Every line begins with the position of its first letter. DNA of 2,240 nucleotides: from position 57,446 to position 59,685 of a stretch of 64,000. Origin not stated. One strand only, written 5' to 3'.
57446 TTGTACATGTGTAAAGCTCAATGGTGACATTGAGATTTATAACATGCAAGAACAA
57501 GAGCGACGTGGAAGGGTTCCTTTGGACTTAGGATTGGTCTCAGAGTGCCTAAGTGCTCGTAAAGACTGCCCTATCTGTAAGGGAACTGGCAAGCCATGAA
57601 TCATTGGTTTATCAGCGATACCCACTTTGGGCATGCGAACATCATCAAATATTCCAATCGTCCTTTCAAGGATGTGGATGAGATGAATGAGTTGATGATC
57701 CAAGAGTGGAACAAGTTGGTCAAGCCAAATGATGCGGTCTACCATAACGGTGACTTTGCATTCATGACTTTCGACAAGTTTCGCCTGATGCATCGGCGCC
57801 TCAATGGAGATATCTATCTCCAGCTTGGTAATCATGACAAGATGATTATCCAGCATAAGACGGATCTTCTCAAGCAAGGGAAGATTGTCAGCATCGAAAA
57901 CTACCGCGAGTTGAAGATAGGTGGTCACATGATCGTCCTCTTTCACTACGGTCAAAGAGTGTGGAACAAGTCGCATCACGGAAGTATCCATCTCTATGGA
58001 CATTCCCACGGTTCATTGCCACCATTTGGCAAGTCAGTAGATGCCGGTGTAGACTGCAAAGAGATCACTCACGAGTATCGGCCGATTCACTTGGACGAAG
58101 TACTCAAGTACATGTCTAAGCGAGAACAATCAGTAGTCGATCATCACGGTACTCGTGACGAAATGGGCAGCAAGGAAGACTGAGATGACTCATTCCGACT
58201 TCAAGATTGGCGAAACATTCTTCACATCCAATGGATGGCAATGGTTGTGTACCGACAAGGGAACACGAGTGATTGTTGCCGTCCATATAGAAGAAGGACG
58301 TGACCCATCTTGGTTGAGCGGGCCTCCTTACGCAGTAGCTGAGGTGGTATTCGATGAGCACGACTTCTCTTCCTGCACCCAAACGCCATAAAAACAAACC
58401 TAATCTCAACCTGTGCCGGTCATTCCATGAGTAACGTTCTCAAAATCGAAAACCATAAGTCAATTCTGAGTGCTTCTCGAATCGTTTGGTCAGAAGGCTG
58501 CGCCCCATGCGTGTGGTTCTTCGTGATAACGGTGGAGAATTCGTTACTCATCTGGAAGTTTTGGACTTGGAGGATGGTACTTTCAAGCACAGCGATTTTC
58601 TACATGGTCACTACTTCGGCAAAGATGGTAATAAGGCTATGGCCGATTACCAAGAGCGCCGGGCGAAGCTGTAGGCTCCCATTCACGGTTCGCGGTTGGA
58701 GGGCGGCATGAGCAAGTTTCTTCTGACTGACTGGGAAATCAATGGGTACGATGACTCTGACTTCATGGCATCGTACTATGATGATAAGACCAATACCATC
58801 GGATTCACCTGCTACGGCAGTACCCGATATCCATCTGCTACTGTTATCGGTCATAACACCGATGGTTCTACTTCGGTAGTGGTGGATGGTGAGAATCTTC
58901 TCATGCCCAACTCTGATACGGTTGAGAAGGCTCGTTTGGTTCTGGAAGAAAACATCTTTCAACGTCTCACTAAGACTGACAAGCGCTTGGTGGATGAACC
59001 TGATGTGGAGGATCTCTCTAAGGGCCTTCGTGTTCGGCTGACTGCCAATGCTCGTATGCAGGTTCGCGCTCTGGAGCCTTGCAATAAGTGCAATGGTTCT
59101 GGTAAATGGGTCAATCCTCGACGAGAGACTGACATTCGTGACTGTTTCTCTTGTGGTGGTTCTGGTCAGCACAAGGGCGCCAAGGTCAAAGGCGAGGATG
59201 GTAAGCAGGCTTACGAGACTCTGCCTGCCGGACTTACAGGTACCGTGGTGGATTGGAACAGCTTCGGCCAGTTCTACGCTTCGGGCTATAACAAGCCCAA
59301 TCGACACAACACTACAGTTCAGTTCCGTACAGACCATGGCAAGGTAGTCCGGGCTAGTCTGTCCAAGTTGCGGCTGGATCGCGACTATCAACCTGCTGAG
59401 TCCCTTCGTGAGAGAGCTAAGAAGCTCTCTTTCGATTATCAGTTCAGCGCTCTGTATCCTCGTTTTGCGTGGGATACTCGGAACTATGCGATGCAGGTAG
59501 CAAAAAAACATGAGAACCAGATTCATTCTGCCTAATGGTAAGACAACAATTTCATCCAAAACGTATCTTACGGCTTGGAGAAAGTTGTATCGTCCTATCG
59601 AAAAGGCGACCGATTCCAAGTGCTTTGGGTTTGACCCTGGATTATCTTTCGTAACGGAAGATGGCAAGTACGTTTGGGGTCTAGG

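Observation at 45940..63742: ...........: 25 strand-polarised copies punctuating an early gene-cassette region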

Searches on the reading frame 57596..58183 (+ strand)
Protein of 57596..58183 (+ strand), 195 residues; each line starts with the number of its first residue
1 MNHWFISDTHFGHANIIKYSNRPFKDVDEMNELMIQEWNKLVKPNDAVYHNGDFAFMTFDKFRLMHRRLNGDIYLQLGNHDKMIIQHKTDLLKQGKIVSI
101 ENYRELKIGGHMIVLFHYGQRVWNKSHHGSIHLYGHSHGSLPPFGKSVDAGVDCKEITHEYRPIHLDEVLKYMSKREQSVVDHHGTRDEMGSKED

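Call 15: search_protein_families(library=pfam, proteins=[window:57596-58183:+], max_evalue=0.01)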
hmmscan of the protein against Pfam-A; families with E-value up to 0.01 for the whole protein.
window:57596-58183:+ (195 aa): 1 family
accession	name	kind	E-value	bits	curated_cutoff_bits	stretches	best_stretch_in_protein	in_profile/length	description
PF12850.12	Metallophos_2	-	2.8e-06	27.9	27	1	1-138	1-117/154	Calcineurin-like phosphoesterase superfamily domain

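Call 16: search_protein_families(library=phrogs, proteins=[window:57596-58183:+], max_evalue=0.01)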
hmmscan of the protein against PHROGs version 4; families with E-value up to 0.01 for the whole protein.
window:57596-58183:+ (195 aa): 2 families
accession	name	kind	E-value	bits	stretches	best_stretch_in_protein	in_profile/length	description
phrog_547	-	other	4.7e-49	167.7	1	1-189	29-215/245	phosphoesterase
phrog_30537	-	unknown function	0.0017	19.7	1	17-61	2-45/87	-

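Call 18: find_related_loci(query=window:57596-58183:+, collection=viral_contigs, flank=10000)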
Query window:57596-58183:+ (195 aa) in viral_contigs; peptide patterns used: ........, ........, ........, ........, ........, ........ (x = any residue, [..] = any of these).
16 stretches matched a pattern; 12 encode a relative of the query (tblastn E <= 1e-3); 12 distinct loci.
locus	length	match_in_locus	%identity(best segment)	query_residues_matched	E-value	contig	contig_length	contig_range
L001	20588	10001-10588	84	1-194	1e-111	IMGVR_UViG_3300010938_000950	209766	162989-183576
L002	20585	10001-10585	75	1-194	2e-94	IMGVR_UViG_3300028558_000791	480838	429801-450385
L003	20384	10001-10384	60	68-188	8e-45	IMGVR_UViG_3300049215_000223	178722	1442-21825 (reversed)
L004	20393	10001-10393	41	5-141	2e-25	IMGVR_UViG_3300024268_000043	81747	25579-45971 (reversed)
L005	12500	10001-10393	41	5-141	2e-25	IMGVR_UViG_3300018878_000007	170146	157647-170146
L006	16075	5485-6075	34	4-188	9e-19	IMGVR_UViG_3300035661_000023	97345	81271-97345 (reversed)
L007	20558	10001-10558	32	4-182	3e-16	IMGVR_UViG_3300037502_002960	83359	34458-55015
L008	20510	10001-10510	31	2-178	3e-13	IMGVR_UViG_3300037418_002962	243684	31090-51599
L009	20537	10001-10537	29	4-173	6e-11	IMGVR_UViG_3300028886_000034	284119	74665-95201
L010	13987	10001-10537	29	4-173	6e-11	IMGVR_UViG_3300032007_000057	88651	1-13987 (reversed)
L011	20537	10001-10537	29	4-173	6e-11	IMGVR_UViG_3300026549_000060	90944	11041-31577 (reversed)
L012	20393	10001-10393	41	5-141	2e-25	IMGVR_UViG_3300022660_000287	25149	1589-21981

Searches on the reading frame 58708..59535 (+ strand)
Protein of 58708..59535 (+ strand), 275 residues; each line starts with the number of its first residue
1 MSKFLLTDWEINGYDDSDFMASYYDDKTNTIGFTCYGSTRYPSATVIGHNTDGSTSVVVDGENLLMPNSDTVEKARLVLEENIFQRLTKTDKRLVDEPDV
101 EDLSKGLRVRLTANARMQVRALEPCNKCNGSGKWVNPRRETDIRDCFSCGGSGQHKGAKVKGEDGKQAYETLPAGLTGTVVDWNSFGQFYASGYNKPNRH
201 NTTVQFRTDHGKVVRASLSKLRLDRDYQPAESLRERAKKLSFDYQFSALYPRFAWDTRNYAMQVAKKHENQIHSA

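Call 15: search_protein_families(library=pfam, proteins=[window:58708-59535:+], max_evalue=0.01)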
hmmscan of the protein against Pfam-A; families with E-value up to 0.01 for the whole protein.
window:58708-59535:+ (275 aa): 2 families
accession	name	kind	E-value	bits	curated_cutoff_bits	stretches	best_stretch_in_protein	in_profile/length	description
PF00684.25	DnaJ_CXXCXGXG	-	0.0018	18.9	32.7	0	125-156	1-28/65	DnaJ central domain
PF23733.2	GRXCR1-2_C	-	0.0033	17.7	26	0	124-152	11-38/47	GRXCR1/2, C-terminal domain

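Call 16: search_protein_families(library=phrogs, proteins=[window:58708-59535:+], max_evalue=0.01)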
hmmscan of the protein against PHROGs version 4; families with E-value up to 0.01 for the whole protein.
window:58708-59535:+ (275 aa): 2 families
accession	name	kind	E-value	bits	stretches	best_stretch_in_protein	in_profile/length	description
phrog_4046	-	unknown function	3e-05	24.7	1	101-157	31-82/301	-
phrog_12902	-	unknown function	0.0048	18.2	1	122-155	23-52/61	-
